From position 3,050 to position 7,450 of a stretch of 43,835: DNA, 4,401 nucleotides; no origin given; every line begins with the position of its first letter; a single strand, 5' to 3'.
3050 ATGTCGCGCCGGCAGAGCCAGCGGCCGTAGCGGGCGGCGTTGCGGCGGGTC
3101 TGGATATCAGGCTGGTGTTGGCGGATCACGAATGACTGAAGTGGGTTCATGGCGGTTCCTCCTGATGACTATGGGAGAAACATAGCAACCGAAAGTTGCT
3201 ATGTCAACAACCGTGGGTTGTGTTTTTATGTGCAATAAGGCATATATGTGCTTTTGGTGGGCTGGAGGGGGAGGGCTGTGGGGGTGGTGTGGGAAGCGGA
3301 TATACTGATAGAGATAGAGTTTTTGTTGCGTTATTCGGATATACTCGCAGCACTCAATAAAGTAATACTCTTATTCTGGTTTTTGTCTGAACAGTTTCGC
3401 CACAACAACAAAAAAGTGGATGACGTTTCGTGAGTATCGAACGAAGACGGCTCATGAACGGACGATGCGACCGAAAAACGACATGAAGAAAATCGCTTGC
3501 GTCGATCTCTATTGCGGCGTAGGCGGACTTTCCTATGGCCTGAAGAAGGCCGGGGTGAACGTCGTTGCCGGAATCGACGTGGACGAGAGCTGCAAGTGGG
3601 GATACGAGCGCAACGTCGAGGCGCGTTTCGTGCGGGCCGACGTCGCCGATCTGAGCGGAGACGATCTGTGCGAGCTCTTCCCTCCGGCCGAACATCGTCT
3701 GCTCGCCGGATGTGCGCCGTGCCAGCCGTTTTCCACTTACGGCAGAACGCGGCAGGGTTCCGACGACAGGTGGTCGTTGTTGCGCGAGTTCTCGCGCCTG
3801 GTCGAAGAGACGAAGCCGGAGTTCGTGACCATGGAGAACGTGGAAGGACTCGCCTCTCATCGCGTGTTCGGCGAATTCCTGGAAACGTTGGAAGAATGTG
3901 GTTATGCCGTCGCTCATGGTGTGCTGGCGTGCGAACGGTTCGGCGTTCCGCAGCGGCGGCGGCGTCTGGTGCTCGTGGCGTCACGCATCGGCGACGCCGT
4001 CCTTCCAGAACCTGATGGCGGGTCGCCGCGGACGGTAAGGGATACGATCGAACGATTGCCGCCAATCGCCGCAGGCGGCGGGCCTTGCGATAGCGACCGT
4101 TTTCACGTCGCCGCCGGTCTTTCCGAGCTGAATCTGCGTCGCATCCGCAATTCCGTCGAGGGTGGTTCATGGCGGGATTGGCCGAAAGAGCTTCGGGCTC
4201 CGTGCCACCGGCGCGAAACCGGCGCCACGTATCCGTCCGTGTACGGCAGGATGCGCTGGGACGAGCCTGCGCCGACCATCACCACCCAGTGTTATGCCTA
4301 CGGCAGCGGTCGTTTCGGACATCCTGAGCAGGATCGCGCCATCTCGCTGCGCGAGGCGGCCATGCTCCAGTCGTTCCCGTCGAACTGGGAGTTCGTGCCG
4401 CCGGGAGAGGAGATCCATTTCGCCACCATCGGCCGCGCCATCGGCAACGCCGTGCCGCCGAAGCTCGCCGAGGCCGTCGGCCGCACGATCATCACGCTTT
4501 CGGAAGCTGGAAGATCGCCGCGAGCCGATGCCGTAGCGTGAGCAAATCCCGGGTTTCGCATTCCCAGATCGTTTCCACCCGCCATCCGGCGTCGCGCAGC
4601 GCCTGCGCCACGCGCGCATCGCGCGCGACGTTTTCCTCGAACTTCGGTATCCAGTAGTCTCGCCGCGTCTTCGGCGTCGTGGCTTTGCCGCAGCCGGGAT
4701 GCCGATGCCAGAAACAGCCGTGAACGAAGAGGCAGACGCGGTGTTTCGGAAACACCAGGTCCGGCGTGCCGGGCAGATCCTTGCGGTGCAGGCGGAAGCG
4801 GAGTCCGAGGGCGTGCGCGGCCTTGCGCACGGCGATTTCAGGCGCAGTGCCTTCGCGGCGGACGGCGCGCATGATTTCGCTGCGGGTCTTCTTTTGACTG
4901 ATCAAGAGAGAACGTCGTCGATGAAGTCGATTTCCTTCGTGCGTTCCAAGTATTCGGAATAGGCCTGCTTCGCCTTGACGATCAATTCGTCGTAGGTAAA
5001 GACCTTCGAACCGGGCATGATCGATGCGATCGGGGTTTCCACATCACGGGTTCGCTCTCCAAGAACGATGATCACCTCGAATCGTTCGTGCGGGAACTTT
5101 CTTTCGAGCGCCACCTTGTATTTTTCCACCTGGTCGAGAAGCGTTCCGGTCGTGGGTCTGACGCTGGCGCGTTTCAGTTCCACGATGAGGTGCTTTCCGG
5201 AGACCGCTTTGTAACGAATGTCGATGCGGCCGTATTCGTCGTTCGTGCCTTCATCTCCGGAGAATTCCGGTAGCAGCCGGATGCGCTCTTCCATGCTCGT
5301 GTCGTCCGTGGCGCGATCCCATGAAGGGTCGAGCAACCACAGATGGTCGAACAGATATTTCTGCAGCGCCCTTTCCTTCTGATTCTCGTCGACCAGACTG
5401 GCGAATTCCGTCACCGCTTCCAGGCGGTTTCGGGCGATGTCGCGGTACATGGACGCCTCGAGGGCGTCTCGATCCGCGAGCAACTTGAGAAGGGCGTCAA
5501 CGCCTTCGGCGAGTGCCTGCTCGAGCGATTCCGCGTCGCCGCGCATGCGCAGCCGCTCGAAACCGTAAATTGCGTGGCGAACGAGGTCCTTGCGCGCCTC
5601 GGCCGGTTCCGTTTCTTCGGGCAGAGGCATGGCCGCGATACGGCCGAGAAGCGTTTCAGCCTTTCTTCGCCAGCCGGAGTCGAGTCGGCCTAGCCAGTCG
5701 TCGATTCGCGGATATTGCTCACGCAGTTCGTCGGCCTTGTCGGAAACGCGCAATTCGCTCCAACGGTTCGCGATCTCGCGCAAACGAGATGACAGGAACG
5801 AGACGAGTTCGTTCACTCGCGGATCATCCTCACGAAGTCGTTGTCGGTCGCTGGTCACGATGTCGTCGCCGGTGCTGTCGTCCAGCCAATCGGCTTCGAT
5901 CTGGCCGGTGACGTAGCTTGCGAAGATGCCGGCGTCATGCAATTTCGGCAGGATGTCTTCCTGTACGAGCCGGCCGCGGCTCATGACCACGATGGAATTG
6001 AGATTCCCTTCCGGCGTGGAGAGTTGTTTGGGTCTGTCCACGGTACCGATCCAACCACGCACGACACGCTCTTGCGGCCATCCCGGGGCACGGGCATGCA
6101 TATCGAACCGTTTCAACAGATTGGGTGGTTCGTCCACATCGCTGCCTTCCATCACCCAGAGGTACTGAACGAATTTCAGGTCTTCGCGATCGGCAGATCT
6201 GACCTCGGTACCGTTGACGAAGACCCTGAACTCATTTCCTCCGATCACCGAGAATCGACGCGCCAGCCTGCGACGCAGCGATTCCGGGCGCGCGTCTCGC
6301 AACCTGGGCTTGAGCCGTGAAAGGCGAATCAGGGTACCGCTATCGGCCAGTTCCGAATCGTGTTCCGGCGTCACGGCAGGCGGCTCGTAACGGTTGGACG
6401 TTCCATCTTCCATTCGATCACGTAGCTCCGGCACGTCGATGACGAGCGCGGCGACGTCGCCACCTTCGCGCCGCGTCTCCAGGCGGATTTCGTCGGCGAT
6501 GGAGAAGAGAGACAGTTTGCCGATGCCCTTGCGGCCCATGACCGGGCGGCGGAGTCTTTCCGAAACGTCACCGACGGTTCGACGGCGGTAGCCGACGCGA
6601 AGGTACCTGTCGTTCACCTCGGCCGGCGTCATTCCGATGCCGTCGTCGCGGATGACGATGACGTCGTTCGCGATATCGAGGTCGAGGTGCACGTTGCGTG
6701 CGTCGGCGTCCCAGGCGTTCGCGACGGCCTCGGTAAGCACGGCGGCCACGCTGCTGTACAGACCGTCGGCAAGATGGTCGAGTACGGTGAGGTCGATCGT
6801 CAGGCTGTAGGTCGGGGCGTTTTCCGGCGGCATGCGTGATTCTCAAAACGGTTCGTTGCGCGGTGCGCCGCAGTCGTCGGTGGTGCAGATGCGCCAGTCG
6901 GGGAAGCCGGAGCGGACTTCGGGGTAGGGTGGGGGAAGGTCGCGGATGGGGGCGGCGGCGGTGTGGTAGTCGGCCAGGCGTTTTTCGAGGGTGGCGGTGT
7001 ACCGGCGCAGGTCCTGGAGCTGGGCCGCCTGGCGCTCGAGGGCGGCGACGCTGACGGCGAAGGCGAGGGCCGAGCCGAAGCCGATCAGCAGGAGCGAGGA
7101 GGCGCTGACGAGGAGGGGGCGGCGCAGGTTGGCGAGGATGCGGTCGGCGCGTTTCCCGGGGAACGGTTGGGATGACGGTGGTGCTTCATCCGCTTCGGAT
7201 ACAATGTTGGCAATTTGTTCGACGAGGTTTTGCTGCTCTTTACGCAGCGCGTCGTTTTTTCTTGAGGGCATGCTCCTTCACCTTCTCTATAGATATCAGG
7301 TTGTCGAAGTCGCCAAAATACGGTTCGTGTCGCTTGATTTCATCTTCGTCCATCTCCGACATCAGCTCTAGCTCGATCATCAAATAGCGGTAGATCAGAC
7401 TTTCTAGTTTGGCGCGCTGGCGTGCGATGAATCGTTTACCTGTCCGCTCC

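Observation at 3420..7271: Rex-position defence cassette: C5-MTase + Vsr + GHKL-ATPase/nuclease fusion + TM protein, co-oriented with the prophage repressor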

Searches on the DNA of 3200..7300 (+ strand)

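Call 70: search_dna_similar(query=window:3200-7300:+, collection=plasmids, mode=distant, max_rows=10)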
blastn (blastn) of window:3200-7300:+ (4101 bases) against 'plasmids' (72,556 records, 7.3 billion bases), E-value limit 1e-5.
Records with a match: 34; places in all: 39; records where one place covers at least 80% of the query: 0.
Best place of each record, by identity: 90-95% 1; 60-80% 33.
By first word of the organism name: Rhizobium 8; Pseudomonas 2; Roseomonas 2; Azospirillum 2; Sinorhizobium 2; Sphingomonas 2; Azonexus 1; Serratia 1; Burkholderia 1; Rubrobacter 1; and 12 more.
By predicted mobility (MOB-suite, as given by PLSDB): non-mobilizable 15; mobilizable 10; conjugative 9.
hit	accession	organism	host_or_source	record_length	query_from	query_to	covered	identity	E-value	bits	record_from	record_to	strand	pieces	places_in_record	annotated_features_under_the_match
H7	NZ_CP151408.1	Azonexus hydrophilus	-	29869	1353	1692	8%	69.0%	1e-26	132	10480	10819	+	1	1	vsr: DNA mismatch endonuclease Vsr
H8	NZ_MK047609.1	Pseudomonas aeruginosa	Homo sapiens,Rectal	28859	1348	1685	8%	69.2%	2e-23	120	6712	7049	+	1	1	very short patch repair endonuclease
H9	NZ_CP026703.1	Serratia marcescens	-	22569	1348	1685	8%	69.1%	1e-19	108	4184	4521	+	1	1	very short patch repair endonuclease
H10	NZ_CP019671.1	Burkholderia cenocepacia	Homo sapiens,sputum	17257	1348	1685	8%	69.1%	1e-19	108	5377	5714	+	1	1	very short patch repair endonuclease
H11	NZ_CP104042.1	Rhizobium sp. WSM4643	Pisum sativum,Cell culture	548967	3293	3625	8%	68.3%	3e-21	113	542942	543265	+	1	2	ATP-binding protein | DNA cytosine methyltransferase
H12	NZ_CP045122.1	Rubrobacter marinus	single pure culture,marine sediment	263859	3294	3593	7%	68.4%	2e-15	94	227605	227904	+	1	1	ATP-binding protein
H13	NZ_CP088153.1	Mesorhizobium mediterraneum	Cicer arietinum L.,cell culture,radical ...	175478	1357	1643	7%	69.7%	5e-18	102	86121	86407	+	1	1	very short patch repair endonuclease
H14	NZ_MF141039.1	Pseudomonas aeruginosa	Homo sapiens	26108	1413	1685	7%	69.6%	1e-18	104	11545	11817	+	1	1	none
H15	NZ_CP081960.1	Halobaculum magnesiiphilum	cell culture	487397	3294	3562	7%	68.9%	1e-19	107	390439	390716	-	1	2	ATP-binding protein | DNA cytosine methyltransferase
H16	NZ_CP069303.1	Shinella sp. PSBB067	monoisolate,Minnesota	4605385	1358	1617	6%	70.0%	2e-15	94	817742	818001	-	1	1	none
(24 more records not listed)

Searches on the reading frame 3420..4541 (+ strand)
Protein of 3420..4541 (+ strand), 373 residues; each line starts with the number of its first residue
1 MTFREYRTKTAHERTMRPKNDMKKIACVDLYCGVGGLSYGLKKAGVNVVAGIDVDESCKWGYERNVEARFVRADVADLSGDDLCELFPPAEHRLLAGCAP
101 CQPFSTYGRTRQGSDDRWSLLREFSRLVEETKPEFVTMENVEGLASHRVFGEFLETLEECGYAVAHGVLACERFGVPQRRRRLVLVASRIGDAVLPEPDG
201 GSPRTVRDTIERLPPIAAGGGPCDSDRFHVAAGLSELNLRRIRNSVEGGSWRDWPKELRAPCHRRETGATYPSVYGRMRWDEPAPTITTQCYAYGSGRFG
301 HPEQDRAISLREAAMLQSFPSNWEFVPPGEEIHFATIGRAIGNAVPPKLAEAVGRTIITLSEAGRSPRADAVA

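Call 3: search_protein_families(library=pfam, proteins=[window:3420-4541:+], max_evalue=0.01)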
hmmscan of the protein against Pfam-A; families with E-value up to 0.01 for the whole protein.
window:3420-4541:+ (373 aa): 1 family
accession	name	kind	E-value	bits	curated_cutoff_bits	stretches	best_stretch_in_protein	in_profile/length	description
PF00145.23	DNA_methylase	-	1.7e-60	205.6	22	1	26-358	2-323/324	C-5 cytosine-specific DNA methylase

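Call 4: search_protein_families(library=padloc, proteins=[window:3420-4541:+], max_evalue=0.01)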
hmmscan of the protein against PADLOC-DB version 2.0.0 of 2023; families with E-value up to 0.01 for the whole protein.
window:3420-4541:+ (373 aa): 64 families (the best 25 are shown)
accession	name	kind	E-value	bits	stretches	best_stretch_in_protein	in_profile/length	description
PDLC02651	DrmMII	-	1.4e-94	315.1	1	24-359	2-355/371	DrmMII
PDLC03378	MTase_II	-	1.1e-89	299.2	1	24-362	2-331/344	Type II methyltransferase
PDLC00033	DruM2|DruM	-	5.5e-78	260.8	1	13-359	8-362/368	DNA cytosine methylase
PDLC03234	MTase_II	-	6.4e-69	231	2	23-219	3-208/375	Type II methyltransferase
PDLC03326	MTase_II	-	5.5e-58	195.1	2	22-231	2-232/412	Type II methyltransferase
PDLC03237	MTase_II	-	5.7e-55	184.7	2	24-189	793-969/1036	Type II methyltransferase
PDLC03272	MTase_II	-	1.6e-53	180.3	1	10-361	60-390/407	Type II methyltransferase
PDLC00026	DruM2|DruM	-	2.2e-52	176.7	1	22-362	2-319/336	DNA cytosine methylase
PDLC02648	DrmMII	-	3.4e-42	142.8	2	19-191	16-228/468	DrmMII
PDLC00027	DruM2|DruM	-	1e-37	128.3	2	22-189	9-172/361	DNA cytosine methylase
PDLC02650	DrmMII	-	2.7e-37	126.7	2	154-357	208-414/435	DrmMII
PDLC00030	DruM2|DruM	-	1e-36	124.9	2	21-186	2-182/380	DNA cytosine methylase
PDLC03307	MTase_II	-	2.6e-34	117.1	3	27-155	3-124/382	Type II methyltransferase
PDLC03381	MTase_II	-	7.8e-34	115.3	2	28-219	152-358/396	Type II methyltransferase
PDLC02656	DrmMII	-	1.6e-33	114.3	2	273-362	387-470/491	DrmMII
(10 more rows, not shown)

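Call 5: search_protein_families(library=ncbifam, proteins=[window:3420-4541:+], max_evalue=0.01)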
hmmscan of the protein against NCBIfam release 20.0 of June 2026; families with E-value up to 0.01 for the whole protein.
window:3420-4541:+ (373 aa): 4 families
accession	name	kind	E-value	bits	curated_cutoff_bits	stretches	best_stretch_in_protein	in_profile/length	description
TIGR00675.1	dcm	superfamily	6.2e-42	144.4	100.65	1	28-356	2-328/329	DNA (cytosine-5-)-methyltransferase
NF007772.0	PRK10458.1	subfamily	3e-08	32.7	710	1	22-189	86-287/472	DNA cytosine methylase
NF002913.0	PRK03522.2-6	equivalog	0.00038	19.9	537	1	25-56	176-207/342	23S rRNA (uracil(747)-C(5))-methyltransferase RlmC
TIGR01983.1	UbiG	equivalog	0.0074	15.6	102.95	0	8-57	34-82/228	bifunctional 2-polyprenyl-6-hydroxyphenol methylase/3-demethylubiquinol 3-O-methyltransferase UbiG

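Call 21: search_protein_families(library=phrogs, proteins=[window:3420-4541:+], max_evalue=0.01)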
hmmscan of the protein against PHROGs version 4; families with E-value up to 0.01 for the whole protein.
window:3420-4541:+ (373 aa): 6 families
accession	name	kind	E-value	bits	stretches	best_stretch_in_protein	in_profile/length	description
phrog_116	-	other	4.3e-83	280.9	1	9-360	192-492/779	DNA methyltransferase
phrog_363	-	other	7.5e-42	144.6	1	15-362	44-317/327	DNA methyltransferase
phrog_23910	-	unknown function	5.7e-35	120.4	1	267-358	4-95/99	-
phrog_36001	-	unknown function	5.3e-10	39.1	1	120-189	490-562/715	-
phrog_5999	-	other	5.4e-07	30.6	1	26-116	4-95/109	DNA methyltransferase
phrog_32758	-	other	0.0062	17.3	0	152-187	7-42/154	DNA methyltransferase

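Call 24: find_homologous_proteins(query=window:3420-4541:+, max_evalue=1e-20)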
Query window:3420-4541:+ (373 aa): 8000 proteins with E <= 1e-20 among 8000 candidates; the best 120 are listed.
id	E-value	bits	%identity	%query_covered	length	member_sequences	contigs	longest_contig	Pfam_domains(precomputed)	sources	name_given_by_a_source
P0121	6.9e-241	817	100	94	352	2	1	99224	PF00145.24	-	-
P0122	2.6e-168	578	72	94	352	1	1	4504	PF00145.24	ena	-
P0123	1.7e-146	506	65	93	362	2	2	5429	PF00145.24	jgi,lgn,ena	-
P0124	4.0e-146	505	64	90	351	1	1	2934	PF00145.24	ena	-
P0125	4.4e-146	505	65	94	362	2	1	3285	PF00145.24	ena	-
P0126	2.5e-144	499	64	93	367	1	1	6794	PF00145.24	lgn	-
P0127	1.2e-142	494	67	86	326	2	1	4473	PF00145.24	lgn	-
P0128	4.5e-142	492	64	94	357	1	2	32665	PF00145.24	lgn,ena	-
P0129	6.1e-142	491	64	91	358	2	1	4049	PF00145.24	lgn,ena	-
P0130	7.5e-141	488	63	91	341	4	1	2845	PF00145.24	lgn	-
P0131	1.0e-139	484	63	91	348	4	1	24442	PF00145.24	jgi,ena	-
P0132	1.3e-138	480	63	90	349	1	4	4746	PF00145.24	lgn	-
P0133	1.4e-138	480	63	90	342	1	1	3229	PF00145.24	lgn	-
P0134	3.9e-138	479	62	91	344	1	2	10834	PF00145.24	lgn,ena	-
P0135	5.6e-138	478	61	89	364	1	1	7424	PF00145.24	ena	-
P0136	5.8e-138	478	60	91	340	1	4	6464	PF00145.24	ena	-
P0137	1.7e-137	477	64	90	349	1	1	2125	PF00145.24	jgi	-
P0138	5.3e-137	475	62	93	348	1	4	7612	PF00145.24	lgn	-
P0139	5.8e-137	475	62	90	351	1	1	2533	PF00145.24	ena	-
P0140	8.1e-136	471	58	88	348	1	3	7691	PF00145.24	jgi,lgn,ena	-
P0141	4.1e-135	469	58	91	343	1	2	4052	PF00145.24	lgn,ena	-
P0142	5.8e-135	468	57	92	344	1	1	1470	PF00145.24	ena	-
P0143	6.5e-135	468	62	90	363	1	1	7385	PF00145.24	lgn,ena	-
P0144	3.7e-134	466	60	91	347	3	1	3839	PF00145.24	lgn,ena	-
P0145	5.1e-134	465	57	90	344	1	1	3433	PF00145.24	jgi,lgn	-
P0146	2.9e-133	463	60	92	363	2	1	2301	PF00145.24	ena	-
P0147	7.0e-132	458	58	92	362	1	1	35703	PF00145.24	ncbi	-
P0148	4.6e-130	452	60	90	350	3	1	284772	PF00145.24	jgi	jgi:DNA (cytosine-5)-methyltransferase 1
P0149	6.6e-129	448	60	90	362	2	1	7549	PF00145.24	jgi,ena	-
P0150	1.8e-128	447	59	89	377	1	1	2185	PF00145.24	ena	-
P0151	7.7e-128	445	58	89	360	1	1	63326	PF00145.24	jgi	jgi:DNA (cytosine-5)-methyltransferase 1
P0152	1.3e-127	444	59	90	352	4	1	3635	PF00145.24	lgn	-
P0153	1.3e-127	444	59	90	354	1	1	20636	PF00145.24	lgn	-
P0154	1.6e-127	444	57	92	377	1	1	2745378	PF00145.24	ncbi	-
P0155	1.7e-127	444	60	90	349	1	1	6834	PF00145.24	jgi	jgi:DNA (cytosine-5)-methyltransferase 1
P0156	2.1e-127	443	58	91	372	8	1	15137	PF00145.24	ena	-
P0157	4.9e-127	442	56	91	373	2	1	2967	PF00145.24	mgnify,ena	mgnify:CR=1 FL=1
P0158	6.0e-127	442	57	91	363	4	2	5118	PF00145.24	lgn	-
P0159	6.1e-127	442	56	95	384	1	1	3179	PF00145.24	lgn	-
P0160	7.4e-127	442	55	97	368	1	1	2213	PF00145.24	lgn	-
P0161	1.3e-126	441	58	89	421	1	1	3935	PF00145.24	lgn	-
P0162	1.4e-126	441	58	90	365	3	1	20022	PF00145.24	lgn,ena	-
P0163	1.6e-126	440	57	92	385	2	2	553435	PF00145.24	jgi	jgi:DNA (cytosine-5)-methyltransferase 1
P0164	1.7e-126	440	59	90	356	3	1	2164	PF00145.24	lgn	-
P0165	1.7e-126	440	56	96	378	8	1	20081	PF00145.24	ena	-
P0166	2.3e-126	440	59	90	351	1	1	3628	PF00145.24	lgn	-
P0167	2.5e-126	440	54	99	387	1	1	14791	PF00145.24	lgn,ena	-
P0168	2.7e-126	440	57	89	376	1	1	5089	PF00145.24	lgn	-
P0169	2.8e-126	440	57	91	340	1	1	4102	PF00145.24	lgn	-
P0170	3.2e-126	439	60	90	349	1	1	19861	PF00145.24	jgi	jgi:DNA (cytosine-5)-methyltransferase 1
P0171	3.2e-126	439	56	93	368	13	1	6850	PF00145.24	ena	-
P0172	3.4e-126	439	56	93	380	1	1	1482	PF00145.24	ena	-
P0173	3.5e-126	439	56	91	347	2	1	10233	PF00145.24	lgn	-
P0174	3.6e-126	439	56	96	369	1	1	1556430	PF00145.24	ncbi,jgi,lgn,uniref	ncbi:MAG: DNA cytosine methyltransferase [Sphingomonas sp.]|jgi:DNA (cytosine-5)-methyltransferase 1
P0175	3.6e-126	439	58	93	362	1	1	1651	PF00145.24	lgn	-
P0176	3.9e-126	439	55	94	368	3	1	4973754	PF00145.24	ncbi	ncbi:DNA cytosine methyltransferase [Rhizobium leguminosarum]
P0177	4.8e-126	439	57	91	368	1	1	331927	PF00145.24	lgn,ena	-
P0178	4.8e-126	439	57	92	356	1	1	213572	PF00145.24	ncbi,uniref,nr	ncbi:DNA cytosine methyltransferase [Salinarimonas soli]|uniref:DNA (cytosine-5-)-methyltransferase 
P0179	4.9e-126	439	56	92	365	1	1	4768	PF00145.24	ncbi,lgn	ncbi:MAG: DNA cytosine methyltransferase [Novosphingobium sp.]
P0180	6.7e-126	438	58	94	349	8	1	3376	PF00145.24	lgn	-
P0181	7.3e-126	438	56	91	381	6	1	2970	PF00145.24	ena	-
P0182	8.6e-126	438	57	90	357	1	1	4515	PF00145.24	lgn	-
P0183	1.0e-125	438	57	90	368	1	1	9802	PF00145.24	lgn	-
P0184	1.1e-125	438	60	90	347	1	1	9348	PF00145.24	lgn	-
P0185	1.4e-125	437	58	90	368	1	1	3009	PF00145.24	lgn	-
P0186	1.5e-125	437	56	94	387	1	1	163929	PF00145.24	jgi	-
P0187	1.6e-125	437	57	95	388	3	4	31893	PF00145.24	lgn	-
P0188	1.8e-125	437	55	90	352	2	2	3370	PF00145.24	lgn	-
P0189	2.3e-125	437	55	93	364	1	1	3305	PF00145.24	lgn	-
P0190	2.3e-125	437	59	89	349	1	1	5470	PF00145.24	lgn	-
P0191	2.5e-125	437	55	92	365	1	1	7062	PF00145.24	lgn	-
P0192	2.6e-125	436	56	91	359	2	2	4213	PF00145.24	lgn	-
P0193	3.5e-125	436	57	91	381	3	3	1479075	PF00145.24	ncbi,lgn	ncbi:DNA cytosine methyltransferase [Agrobacterium sp. 22-214-1]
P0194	3.6e-125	436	58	90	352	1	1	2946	PF00145.24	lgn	-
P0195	3.7e-125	436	56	91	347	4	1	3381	PF00145.24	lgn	-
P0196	4.1e-125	436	58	90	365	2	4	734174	PF00145.24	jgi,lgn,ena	-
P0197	4.6e-125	436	58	89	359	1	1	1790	PF00145.24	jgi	jgi:DNA (cytosine-5)-methyltransferase 1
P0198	4.9e-125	436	57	92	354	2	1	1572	PF00145.24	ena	-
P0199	5.4e-125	435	56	91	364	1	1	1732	PF00145.24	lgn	-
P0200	6.4e-125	435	57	90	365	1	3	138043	PF00145.24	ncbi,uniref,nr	ncbi:DNA cytosine methyltransferase [Azospirillum brasilense]|uniref:DNA cytosine methyltransferase 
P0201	6.4e-125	435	56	94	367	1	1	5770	PF00145.24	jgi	-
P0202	6.4e-125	435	57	90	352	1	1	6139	PF00145.24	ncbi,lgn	-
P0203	6.6e-125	435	56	91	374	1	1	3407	PF00145.24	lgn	-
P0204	7.1e-125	435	57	89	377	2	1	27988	PF00145.24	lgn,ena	-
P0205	9.3e-125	435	57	91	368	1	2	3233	PF00145.24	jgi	jgi:DNA (cytosine-5)-methyltransferase 1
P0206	9.7e-125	435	56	94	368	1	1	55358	PF00145.24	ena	-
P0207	1.1e-124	434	57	89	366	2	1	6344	PF00145.24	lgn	-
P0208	1.2e-124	434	56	89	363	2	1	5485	PF00145.24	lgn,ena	-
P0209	1.3e-124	434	57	92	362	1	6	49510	PF00145.24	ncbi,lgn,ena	-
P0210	1.3e-124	434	57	90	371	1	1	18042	PF00145.24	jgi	jgi:DNA (cytosine-5)-methyltransferase 1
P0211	1.3e-124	434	57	92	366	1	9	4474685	PF00145.24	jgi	jgi:DNA (cytosine-5)-methyltransferase 1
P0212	1.4e-124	434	53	96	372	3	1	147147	PF00145.24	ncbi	-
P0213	1.5e-124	434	58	90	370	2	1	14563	PF00145.24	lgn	-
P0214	1.6e-124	434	58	90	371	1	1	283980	PF00145.24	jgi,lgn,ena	jgi:DNA (cytosine-5)-methyltransferase 1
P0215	1.7e-124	434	58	90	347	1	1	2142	PF00145.24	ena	-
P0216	1.7e-124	434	58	91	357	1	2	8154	PF00145.24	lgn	-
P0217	1.8e-124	434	56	91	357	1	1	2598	PF00145.24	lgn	-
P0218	1.9e-124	434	56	90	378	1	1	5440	PF00145.24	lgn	-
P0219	2.1e-124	433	57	91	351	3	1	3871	PF00145.24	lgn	-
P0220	2.4e-124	433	56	92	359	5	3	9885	PF00145.24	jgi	jgi:DNA (cytosine-5)-methyltransferase 1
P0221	2.7e-124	433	56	91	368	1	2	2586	PF00145.24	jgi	jgi:DNA (cytosine-5)-methyltransferase 1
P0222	2.9e-124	433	57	90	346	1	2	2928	PF00145.24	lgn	-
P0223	3.3e-124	433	56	89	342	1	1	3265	PF00145.24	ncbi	ncbi:MAG: DNA cytosine methyltransferase [Puniceicoccales bacterium]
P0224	3.3e-124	433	57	90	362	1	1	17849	PF00145.24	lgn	-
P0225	3.4e-124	433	55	92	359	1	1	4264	PF00145.24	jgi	jgi:DNA (cytosine-5)-methyltransferase 1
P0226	3.5e-124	433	57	90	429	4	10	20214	PF00145.24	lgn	-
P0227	3.6e-124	433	56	93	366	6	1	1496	PF00145.24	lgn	-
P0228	3.6e-124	433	57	93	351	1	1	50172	PF00145.24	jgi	jgi:DNA (cytosine-5)-methyltransferase 1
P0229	3.7e-124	433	57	90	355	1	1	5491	PF00145.24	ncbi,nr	ncbi:MAG: DNA cytosine methyltransferase [Caulobacteraceae bacterium]|nr:DNA cytosine methyltransfer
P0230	3.8e-124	433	57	91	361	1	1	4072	PF00145.24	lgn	-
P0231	4.0e-124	433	57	90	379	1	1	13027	PF00145.24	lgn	-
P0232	4.2e-124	432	57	88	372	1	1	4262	PF00145.24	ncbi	-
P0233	4.3e-124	432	57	90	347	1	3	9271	PF00145.24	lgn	-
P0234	4.4e-124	432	57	90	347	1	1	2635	PF00145.24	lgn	-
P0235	4.5e-124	432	57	91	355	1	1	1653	PF00145.24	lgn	-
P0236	4.8e-124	432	56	92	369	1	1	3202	PF00145.24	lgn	-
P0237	4.8e-124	432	54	93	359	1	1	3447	PF00145.24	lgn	-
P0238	5.2e-124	432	58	89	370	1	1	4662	PF00145.24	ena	-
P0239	5.9e-124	432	57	91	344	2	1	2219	PF00145.24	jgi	-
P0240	6.1e-124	432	56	90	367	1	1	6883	PF00145.24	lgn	-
